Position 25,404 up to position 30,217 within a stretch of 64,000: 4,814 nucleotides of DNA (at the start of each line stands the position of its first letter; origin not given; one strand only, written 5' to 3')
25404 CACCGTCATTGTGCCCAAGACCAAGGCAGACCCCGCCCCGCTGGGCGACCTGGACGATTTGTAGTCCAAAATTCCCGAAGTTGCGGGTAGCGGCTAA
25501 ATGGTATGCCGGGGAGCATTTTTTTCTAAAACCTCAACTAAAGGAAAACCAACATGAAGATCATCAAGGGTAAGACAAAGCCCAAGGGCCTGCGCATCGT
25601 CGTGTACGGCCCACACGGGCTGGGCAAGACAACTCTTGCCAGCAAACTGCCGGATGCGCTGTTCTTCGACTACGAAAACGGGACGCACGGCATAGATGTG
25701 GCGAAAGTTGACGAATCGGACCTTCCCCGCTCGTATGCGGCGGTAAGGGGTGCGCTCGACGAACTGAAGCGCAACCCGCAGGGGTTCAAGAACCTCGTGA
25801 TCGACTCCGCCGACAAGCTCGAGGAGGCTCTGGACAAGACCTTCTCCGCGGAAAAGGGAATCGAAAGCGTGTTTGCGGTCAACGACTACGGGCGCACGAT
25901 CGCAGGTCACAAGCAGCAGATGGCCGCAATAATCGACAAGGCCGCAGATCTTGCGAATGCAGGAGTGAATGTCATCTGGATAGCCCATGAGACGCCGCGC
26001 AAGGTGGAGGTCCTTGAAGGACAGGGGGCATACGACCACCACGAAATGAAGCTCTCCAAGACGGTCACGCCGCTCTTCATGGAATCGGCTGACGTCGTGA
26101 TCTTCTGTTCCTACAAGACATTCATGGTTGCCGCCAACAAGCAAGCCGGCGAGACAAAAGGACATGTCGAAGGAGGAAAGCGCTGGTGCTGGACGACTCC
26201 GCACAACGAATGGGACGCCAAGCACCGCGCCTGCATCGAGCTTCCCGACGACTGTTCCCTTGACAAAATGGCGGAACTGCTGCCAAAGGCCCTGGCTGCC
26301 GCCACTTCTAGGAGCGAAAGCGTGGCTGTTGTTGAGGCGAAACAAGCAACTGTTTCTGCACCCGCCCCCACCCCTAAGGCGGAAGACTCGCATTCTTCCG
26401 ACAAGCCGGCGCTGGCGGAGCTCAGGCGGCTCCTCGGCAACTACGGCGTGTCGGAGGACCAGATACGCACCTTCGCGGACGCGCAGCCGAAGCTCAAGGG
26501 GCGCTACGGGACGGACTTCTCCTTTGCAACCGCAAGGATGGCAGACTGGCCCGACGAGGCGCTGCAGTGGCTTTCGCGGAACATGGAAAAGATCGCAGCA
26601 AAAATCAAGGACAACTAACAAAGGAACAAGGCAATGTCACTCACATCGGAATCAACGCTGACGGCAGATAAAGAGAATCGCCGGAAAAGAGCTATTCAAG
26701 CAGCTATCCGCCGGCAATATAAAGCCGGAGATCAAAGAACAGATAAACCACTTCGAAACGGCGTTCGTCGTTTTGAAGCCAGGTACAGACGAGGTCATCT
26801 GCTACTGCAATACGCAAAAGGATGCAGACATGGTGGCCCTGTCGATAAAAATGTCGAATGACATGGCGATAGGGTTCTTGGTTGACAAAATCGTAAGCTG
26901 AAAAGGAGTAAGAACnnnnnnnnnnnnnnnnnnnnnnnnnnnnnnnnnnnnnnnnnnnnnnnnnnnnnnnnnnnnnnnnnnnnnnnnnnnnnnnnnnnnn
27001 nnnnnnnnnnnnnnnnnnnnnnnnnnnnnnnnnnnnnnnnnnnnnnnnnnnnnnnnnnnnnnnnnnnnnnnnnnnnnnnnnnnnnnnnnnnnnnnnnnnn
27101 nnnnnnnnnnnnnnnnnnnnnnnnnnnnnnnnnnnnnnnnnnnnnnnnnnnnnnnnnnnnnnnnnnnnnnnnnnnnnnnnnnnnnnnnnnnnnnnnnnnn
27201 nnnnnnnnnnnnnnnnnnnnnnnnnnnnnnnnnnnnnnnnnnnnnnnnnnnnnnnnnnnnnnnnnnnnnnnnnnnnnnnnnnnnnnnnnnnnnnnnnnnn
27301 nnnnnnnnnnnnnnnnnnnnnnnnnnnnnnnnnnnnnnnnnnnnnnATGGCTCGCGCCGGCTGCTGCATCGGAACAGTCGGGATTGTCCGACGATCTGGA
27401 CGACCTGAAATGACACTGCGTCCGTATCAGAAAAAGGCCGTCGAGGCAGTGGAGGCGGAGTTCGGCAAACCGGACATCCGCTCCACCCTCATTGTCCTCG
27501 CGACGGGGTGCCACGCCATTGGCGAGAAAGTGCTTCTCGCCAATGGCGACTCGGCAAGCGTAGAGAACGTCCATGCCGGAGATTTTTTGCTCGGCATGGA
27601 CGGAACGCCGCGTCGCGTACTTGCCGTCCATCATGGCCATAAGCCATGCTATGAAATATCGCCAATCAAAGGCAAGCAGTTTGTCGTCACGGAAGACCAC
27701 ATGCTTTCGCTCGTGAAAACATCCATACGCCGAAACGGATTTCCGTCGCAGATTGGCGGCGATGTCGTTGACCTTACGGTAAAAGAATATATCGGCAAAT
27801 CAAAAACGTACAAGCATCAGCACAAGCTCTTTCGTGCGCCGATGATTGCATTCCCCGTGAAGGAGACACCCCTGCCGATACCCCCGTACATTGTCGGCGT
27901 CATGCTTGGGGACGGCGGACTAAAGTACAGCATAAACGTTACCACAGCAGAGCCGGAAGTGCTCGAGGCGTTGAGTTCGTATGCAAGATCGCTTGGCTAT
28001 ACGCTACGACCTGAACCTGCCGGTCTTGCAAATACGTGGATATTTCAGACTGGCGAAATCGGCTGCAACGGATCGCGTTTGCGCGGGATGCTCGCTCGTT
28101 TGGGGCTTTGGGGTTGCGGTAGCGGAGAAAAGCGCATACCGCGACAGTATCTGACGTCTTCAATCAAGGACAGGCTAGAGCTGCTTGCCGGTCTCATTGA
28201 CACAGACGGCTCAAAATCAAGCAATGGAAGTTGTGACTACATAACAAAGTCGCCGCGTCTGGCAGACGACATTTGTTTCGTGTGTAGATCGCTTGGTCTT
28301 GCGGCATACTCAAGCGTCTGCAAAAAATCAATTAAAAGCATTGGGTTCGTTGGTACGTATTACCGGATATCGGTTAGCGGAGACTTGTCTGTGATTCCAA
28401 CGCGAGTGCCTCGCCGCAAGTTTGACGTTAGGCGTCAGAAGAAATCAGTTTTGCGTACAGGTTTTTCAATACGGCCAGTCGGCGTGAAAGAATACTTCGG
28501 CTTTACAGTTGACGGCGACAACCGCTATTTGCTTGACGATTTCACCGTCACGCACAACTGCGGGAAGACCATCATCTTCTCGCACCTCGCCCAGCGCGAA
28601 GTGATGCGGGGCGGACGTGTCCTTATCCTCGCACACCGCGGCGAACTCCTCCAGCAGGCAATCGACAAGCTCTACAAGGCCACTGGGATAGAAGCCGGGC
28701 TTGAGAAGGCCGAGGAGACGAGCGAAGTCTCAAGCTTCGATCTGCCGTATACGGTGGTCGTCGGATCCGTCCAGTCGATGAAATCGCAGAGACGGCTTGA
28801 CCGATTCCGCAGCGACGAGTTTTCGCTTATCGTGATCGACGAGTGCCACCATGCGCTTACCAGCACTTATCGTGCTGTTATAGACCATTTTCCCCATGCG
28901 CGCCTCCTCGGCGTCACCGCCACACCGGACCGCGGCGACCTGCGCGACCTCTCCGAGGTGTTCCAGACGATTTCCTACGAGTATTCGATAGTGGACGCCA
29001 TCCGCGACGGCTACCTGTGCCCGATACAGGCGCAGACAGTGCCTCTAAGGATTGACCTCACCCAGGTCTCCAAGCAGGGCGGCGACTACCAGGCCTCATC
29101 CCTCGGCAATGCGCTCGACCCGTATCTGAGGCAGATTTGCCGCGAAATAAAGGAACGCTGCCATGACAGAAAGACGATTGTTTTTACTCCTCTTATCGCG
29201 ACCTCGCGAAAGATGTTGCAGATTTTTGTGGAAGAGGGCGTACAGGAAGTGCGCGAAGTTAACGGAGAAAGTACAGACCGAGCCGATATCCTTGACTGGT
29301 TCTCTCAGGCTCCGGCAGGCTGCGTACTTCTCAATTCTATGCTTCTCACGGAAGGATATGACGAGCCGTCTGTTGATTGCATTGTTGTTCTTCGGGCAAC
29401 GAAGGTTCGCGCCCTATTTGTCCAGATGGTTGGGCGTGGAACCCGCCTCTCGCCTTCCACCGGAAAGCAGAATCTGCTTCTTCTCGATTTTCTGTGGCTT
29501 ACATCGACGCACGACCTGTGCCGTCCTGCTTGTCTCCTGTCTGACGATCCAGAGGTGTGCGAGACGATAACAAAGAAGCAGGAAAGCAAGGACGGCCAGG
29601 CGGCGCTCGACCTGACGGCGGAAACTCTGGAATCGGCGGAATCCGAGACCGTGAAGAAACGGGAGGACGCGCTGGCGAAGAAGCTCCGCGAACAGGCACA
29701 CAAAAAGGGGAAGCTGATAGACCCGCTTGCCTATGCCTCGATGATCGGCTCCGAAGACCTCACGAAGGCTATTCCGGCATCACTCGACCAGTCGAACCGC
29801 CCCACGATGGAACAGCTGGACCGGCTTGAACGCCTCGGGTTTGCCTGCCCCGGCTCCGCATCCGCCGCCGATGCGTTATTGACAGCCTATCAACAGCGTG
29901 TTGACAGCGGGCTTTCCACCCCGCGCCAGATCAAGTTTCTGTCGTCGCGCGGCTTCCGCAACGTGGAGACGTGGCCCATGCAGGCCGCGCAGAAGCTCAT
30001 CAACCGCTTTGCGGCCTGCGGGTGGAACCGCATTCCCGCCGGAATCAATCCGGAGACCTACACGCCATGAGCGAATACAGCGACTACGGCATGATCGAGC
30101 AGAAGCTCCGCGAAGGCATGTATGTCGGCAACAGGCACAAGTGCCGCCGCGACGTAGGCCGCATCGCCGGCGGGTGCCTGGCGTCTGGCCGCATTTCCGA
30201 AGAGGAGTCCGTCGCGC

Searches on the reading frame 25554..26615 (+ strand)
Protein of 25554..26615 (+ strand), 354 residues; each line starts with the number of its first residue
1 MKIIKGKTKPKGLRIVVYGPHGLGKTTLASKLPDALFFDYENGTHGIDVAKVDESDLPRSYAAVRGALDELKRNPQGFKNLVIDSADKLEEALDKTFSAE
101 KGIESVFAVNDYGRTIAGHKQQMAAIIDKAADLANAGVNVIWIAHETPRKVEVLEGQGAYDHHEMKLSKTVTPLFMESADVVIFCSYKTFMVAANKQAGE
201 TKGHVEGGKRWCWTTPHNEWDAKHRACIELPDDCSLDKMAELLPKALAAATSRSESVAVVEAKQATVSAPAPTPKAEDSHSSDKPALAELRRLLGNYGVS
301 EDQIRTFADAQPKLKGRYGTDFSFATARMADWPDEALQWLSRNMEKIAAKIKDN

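Call 22: search_protein_families(library=pfam, proteins=[window:25554-26615:+], max_evalue=0.001)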
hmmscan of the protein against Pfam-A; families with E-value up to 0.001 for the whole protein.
window:25554-26615:+ (354 aa): 3 families
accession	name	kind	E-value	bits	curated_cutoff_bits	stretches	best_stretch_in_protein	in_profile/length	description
PF13479.12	AAA_24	-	2.3e-38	132.4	27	1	12-225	2-194/195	AAA domain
PF01637.24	ATPase_2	-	0.00074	19.8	33.2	0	15-134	23-123/225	ATPase domain predominantly from Archaea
PF00004.35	AAA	-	0.00076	20.4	21.2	0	15-93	1-73/131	ATPase family associated with various cellular activities (AAA)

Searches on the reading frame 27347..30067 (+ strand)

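Call 22: search_protein_families(library=pfam, proteins=[window:27347-30067:+], max_evalue=0.001)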
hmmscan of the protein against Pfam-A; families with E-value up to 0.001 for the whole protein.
window:27347-30067:+ (907 aa): 7 families
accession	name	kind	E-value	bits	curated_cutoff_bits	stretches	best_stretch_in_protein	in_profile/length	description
PF04851.21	ResIII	-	4.8e-26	92.1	22.5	1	405-529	34-164/164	Type III restriction enzyme, res subunit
PF05203.21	Hom_end_hint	-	1.3e-14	55.2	32.1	1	55-122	1-77/228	Hom_end-associated Hint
PF18766.7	SWI2_SNF2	-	6e-12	46.1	26.7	1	406-568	30-196/221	SWI2/SNF2 ATPase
PF00271.37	Helicase_C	-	1e-09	39.1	23.5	1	596-701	5-109/110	Helicase conserved C-terminal domain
PF00270.35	DEAD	-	4.8e-09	36.6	26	1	406-530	26-162/167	DEAD/DEAH box helicase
PF05204.19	Hom_end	-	2.4e-08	34.5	21.1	1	264-344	2-85/110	Homing endonuclease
PF14528.11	LAGLIDADG_3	-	0.00021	21.9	22.5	0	277-328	4-58/82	LAGLIDADG-like domain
